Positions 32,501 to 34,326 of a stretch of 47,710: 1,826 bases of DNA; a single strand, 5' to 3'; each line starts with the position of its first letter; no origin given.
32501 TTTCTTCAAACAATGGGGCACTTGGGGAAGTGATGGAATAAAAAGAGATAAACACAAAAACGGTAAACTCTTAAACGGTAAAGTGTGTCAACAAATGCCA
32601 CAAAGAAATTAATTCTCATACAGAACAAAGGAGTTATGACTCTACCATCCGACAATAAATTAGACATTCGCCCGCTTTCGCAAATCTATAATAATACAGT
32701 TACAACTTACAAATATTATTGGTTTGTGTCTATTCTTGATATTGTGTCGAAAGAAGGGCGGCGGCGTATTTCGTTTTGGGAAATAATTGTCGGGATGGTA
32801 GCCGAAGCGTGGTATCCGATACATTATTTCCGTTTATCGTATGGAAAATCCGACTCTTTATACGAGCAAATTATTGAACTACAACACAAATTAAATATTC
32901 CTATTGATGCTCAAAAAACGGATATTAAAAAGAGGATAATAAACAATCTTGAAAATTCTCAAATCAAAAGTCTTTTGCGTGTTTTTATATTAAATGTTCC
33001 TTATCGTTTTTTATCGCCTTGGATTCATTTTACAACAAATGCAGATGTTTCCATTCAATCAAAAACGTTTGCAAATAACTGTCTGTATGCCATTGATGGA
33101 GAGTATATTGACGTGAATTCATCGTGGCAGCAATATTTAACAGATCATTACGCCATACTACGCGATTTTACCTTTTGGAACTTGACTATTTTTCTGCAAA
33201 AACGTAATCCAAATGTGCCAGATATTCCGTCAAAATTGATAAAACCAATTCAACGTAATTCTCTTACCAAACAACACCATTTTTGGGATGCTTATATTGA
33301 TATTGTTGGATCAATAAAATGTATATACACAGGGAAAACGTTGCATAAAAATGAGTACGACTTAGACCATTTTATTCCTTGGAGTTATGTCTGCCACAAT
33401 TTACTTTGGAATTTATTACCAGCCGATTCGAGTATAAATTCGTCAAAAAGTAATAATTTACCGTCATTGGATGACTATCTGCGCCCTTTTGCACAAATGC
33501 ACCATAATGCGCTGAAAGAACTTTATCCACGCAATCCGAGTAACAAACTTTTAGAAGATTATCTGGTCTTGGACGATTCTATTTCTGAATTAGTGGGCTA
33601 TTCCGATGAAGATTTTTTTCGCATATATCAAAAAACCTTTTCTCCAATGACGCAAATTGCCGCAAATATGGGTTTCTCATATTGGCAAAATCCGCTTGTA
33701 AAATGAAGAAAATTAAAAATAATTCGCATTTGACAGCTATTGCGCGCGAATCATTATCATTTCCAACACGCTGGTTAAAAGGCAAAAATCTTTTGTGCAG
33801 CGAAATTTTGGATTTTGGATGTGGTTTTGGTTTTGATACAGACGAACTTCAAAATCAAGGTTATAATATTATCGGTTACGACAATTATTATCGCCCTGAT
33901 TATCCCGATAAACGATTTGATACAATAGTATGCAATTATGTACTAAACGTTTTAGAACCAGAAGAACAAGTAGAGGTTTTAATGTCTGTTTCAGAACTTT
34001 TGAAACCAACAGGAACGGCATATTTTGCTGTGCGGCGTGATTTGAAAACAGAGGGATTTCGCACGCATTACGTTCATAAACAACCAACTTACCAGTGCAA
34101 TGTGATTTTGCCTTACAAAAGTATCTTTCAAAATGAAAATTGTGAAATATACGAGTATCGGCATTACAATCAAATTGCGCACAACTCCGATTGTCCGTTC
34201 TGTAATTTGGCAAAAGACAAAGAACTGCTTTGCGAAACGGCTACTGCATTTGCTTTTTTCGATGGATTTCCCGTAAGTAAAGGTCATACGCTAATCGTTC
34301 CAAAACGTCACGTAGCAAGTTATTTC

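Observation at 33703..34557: Single polypeptide fusing a dnd-associated-type methyltransferase to a histidine-triad (HIT) domain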

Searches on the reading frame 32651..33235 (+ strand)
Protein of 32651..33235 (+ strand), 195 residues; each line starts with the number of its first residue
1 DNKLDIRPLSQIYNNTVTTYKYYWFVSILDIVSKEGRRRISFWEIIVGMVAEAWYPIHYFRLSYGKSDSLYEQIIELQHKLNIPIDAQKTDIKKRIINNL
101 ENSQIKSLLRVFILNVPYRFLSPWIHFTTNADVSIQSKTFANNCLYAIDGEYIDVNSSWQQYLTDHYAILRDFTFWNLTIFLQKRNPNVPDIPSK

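Call 84: search_solved_structures(query=A4, max_evalue=10)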
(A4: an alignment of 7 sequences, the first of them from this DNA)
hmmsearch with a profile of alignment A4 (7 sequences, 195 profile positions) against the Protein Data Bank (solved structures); distinct sequences matched with E-value up to 10: 2.
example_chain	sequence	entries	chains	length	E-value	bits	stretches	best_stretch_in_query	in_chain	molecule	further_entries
5abs_A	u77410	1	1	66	0.047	16.7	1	66-112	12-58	SH3 DOMAIN-CONTAINING KINASE-BINDING PROTEIN 1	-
2n64_A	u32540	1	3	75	0.058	16.4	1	66-113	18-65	SH3 domain-containing kinase-binding protein 1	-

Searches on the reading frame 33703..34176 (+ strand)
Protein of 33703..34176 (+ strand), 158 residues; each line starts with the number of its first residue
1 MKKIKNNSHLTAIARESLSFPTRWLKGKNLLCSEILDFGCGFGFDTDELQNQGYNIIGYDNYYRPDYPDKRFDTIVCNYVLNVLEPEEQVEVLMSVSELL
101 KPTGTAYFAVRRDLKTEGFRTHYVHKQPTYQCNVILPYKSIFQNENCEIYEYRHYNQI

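Call 83: search_solved_structures(query=A3, max_evalue=0.1, show_alignments=2)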
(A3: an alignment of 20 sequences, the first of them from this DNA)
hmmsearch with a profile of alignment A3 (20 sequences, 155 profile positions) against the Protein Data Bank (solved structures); distinct sequences matched with E-value up to 0.1: 36.
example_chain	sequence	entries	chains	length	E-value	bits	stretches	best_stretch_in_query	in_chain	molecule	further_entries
6mro_A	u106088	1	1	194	1.9e-05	27.5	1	21-60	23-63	methyl transferase from Methanosarcina acetivorans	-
4nec_A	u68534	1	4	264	5.2e-05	26.1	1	22-58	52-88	Putative SAM-dependent methyltransferase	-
2xva_A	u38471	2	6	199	0.00022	24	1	25-60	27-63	TELLURITE RESISTANCE PROTEIN TEHB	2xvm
8gdu_A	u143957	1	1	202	0.00026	23.8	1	21-60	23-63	Methyltransferase domain-containing protein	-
4dq0_A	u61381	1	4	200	0.00035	23.4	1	25-60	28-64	Tellurite resistance protein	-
5doo_A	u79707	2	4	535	0.00035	23.4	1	66-107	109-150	protein lysine methyltransferase 2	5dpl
4kdr_A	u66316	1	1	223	0.00054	22.8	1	28-89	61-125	3-demethylubiquinone-9 3-methyltransferase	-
5dpm_A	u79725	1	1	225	0.00055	22.7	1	28-89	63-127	Ubiquinone biosynthesis O-methyltransferase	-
2i6g_A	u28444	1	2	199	0.00075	22.3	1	25-60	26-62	Putative methyltransferase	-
4kdc_A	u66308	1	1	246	0.00099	21.9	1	28-88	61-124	3-demethylubiquinone-9 3-methyltransferase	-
3m70_A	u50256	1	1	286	0.0016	21.3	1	31-59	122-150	Tellurite resistance protein tehB homolog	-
3l8d_A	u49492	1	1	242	0.0018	21.1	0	30-58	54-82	Methyltransferase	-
9w6x_A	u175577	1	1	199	0.0022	20.8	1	34-59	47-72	YtkW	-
1ve3_A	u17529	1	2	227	0.0024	20.6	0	22-58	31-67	hypothetical protein PH0226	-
3sm3_A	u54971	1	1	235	0.0029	20.4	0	31-58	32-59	SAM-dependent methyltransferases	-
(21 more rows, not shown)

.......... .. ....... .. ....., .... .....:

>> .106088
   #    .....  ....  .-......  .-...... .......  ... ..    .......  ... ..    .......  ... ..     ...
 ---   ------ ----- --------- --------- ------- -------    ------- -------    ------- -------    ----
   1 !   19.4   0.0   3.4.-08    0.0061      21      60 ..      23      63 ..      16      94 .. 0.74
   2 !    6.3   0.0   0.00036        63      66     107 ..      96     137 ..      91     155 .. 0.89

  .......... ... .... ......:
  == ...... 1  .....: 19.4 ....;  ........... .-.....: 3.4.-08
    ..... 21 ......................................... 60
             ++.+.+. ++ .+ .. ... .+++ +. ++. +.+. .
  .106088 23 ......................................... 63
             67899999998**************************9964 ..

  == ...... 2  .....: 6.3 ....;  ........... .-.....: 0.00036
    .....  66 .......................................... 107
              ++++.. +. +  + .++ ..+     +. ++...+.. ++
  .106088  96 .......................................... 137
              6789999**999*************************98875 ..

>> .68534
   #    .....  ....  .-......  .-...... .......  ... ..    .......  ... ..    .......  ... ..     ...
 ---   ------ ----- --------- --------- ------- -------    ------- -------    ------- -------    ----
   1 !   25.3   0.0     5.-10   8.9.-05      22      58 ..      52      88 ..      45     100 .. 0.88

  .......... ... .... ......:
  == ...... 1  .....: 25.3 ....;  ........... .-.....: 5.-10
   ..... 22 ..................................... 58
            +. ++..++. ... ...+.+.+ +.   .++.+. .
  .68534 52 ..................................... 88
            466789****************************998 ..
